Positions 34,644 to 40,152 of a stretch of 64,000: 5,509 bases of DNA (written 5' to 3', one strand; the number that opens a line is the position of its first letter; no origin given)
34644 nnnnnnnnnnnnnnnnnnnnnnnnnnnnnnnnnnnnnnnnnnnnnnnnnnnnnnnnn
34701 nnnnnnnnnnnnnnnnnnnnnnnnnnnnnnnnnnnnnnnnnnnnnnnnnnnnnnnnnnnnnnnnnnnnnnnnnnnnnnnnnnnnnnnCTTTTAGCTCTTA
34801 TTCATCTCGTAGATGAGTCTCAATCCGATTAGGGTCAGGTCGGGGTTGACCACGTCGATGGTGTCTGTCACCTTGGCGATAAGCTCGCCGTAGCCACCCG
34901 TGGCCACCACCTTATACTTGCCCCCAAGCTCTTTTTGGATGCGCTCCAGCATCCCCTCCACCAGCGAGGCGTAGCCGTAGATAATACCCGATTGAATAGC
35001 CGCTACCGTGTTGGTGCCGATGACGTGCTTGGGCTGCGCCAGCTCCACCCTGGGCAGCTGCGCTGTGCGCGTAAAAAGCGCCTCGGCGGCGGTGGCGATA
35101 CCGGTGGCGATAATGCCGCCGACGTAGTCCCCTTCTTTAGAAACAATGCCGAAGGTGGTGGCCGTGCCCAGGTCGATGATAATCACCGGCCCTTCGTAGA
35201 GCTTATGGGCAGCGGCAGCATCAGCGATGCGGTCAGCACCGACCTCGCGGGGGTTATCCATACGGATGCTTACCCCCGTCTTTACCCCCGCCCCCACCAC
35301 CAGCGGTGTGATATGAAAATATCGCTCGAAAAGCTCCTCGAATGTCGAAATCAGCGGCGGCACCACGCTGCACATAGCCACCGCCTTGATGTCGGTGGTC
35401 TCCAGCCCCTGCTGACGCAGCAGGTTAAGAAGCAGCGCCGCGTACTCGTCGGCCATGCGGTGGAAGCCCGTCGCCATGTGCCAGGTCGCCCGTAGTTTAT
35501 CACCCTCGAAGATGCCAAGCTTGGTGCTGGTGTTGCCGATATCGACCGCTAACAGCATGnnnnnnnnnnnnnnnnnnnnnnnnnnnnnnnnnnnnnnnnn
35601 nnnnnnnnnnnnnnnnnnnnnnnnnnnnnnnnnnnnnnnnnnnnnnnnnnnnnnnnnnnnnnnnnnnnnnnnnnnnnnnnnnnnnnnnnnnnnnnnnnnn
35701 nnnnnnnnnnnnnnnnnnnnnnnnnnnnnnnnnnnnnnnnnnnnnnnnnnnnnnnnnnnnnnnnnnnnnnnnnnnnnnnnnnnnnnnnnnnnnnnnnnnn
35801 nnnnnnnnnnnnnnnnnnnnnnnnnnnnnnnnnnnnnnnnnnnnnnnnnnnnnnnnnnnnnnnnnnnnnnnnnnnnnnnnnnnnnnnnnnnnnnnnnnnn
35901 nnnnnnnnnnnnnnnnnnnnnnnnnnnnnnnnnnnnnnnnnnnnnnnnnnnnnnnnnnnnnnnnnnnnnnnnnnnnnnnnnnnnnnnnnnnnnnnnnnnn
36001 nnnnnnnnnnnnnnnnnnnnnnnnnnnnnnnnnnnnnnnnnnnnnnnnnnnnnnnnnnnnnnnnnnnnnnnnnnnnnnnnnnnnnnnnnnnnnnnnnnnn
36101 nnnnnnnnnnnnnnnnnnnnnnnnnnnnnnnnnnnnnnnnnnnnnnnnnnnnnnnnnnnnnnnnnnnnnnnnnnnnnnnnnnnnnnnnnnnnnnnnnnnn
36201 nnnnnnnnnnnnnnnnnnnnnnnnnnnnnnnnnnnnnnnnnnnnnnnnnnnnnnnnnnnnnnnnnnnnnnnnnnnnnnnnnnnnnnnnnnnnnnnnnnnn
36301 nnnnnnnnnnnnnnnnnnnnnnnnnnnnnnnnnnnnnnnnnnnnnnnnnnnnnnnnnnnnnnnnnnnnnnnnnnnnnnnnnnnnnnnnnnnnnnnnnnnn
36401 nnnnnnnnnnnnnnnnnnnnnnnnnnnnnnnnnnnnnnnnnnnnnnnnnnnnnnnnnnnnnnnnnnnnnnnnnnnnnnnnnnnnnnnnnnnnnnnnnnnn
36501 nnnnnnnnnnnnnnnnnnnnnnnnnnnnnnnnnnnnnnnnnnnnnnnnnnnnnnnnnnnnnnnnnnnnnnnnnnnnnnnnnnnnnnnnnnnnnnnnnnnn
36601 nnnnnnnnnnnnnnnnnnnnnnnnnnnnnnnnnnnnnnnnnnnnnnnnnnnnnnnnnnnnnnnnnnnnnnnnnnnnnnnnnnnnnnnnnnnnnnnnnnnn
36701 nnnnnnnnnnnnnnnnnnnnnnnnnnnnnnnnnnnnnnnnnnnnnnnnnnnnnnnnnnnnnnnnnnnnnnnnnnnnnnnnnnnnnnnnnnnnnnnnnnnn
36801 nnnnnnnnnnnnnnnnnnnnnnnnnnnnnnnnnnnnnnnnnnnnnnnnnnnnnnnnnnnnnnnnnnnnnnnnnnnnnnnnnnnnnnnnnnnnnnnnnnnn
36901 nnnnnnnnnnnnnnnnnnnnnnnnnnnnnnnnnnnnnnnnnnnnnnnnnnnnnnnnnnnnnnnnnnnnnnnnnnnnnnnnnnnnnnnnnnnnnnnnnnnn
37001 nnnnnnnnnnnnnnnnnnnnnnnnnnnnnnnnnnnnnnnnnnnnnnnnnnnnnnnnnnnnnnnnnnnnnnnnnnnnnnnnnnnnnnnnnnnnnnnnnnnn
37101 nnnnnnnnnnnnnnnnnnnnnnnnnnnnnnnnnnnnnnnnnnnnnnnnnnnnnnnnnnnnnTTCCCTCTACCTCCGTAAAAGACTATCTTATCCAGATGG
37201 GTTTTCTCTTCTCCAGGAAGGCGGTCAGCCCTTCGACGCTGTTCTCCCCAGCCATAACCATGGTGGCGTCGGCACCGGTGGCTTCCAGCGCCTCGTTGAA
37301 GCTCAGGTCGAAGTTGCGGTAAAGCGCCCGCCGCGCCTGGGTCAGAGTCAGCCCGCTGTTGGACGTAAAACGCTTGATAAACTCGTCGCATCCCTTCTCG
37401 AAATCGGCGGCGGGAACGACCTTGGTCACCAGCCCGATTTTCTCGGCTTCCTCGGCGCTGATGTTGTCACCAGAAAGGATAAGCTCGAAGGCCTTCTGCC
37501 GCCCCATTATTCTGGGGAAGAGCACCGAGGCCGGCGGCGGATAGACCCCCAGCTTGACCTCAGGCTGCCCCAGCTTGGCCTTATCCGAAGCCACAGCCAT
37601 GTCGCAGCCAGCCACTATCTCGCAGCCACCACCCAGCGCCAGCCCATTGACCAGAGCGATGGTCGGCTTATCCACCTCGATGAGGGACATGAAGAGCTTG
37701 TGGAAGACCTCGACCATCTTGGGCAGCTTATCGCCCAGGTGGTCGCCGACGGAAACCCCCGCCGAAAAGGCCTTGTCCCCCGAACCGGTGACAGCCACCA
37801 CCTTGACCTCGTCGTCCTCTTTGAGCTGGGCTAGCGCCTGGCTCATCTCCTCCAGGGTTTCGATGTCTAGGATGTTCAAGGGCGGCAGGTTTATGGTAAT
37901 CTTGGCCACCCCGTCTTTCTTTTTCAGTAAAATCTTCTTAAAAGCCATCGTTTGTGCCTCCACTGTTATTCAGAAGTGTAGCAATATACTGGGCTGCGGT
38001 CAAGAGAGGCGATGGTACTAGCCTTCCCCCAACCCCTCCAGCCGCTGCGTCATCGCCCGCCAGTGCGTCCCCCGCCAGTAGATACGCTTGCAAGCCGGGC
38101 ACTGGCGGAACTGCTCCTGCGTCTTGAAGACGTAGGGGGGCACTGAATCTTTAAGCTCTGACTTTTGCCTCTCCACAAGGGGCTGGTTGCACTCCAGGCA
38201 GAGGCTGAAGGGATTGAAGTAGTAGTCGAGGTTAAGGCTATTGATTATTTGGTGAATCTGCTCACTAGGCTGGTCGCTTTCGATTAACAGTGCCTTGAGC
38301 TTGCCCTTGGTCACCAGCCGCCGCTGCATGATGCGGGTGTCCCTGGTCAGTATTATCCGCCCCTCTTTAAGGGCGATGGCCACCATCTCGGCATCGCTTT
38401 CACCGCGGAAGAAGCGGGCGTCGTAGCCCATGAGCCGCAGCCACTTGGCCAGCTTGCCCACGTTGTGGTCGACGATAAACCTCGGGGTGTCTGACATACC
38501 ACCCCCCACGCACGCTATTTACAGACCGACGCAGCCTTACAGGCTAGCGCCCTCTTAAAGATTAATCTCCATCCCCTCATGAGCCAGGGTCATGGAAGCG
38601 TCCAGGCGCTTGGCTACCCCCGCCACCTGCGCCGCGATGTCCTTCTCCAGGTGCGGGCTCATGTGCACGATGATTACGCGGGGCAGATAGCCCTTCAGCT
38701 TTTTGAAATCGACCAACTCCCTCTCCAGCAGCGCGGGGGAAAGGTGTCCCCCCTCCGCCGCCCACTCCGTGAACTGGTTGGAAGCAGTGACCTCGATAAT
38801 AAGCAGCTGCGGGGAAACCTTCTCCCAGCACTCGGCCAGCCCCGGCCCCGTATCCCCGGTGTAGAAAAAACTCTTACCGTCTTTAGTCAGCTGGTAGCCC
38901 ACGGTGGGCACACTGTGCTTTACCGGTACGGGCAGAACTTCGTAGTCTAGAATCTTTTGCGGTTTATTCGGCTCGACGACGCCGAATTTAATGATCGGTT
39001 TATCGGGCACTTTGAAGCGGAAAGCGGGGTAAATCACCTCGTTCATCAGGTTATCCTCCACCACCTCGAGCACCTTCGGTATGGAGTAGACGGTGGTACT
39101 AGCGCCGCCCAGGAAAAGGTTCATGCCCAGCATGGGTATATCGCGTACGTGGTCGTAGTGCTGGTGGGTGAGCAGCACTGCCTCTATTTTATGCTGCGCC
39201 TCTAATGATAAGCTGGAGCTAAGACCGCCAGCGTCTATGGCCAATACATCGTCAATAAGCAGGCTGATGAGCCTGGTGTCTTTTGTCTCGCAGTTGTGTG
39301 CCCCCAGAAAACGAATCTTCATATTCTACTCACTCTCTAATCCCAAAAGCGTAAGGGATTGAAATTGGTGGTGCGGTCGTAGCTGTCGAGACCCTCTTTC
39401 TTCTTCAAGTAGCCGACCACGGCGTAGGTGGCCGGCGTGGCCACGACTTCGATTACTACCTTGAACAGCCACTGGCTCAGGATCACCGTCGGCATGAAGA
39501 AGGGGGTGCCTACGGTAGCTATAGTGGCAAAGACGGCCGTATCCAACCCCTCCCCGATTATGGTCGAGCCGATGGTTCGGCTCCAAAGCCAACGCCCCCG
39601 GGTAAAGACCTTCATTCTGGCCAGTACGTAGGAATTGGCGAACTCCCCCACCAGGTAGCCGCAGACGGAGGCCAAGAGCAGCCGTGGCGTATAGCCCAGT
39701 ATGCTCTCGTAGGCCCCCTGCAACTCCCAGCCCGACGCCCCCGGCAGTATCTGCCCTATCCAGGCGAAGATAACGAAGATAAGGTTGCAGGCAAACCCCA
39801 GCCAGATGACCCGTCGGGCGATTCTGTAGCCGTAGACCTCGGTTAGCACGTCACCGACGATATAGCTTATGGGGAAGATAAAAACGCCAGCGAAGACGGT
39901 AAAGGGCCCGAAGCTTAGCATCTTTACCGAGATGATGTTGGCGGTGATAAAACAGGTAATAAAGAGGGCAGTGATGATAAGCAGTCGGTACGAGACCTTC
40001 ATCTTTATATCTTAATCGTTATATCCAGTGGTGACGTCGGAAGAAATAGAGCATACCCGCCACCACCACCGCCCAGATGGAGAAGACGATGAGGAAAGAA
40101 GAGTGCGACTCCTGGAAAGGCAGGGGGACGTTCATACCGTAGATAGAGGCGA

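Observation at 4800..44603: Dispersed intergenic element: hairpin immediately followed by a conserved G-quadruplex motif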

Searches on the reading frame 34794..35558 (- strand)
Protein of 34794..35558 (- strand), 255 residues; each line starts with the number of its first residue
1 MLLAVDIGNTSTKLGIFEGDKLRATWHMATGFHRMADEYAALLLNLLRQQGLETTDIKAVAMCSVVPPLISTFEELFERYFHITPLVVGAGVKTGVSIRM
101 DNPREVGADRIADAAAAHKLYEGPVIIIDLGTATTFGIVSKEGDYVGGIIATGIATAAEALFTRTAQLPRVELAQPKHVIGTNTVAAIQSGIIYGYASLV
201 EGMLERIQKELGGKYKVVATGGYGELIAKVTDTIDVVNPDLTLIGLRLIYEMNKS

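Call 68: search_protein_families(library=pfam, proteins=[window:34794-35558:-], max_evalue=0.00001)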
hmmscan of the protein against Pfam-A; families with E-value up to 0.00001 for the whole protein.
window:34794-35558:- (255 aa): 1 family
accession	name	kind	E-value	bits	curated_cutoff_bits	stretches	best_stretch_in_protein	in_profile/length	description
PF03309.20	Pan_kinase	-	2.1e-75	253.6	24.7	1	2-206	1-205/205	Type III pantothenate kinase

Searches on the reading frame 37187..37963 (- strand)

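Call 68: search_protein_families(library=pfam, proteins=[window:37187-37963:-], max_evalue=0.00001)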
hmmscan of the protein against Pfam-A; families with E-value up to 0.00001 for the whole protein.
window:37187-37963:- (259 aa): 2 families
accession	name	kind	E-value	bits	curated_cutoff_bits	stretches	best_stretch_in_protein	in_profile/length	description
PF00378.25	ECH_1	-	4.6e-55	187.1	27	1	15-257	2-248/251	Enoyl-CoA hydratase/isomerase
PF16113.10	ECH_2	-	7.9e-29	101.6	27.2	1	21-189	3-178/335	Enoyl-CoA hydratase/isomerase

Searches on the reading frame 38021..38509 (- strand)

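Call 68: search_protein_families(library=pfam, proteins=[window:38021-38509:-], max_evalue=0.00001)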
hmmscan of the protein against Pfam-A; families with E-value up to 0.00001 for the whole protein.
window:38021-38509:- (163 aa): 1 family
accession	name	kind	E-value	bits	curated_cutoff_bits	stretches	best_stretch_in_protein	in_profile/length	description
PF01927.22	Mut7-C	-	2.9e-49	167.4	23.3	1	9-156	1-145/146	Mut7-C RNAse domain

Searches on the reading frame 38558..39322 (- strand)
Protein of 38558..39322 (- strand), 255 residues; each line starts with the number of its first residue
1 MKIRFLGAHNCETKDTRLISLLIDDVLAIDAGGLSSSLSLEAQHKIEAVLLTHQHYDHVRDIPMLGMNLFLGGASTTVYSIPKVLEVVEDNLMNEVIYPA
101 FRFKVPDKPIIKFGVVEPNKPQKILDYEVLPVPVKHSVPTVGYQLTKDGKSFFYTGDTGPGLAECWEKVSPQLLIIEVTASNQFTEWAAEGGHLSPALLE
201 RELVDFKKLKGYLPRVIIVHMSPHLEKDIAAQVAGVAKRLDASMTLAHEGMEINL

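Call 69: search_protein_families(library=pfam, proteins=[window:38558-39322:-], max_evalue=0.00001)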
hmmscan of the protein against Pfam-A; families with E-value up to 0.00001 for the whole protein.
window:38558-39322:- (255 aa): 1 family
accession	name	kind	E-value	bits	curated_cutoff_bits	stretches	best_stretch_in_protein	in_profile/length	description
PF12706.13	Lactamase_B_2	-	2.7e-19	70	27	1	40-221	25-200/200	Beta-lactamase superfamily domain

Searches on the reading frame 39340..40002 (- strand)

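Call 69: search_protein_families(library=pfam, proteins=[window:39340-40002:-], max_evalue=0.00001)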
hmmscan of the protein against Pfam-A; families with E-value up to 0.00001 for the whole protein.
window:39340-40002:- (221 aa): 1 family
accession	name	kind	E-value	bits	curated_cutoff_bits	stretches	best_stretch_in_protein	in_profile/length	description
PF02592.20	Vut_1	-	7.8e-51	172.9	27.2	1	38-195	2-152/152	Putative vitamin uptake transporter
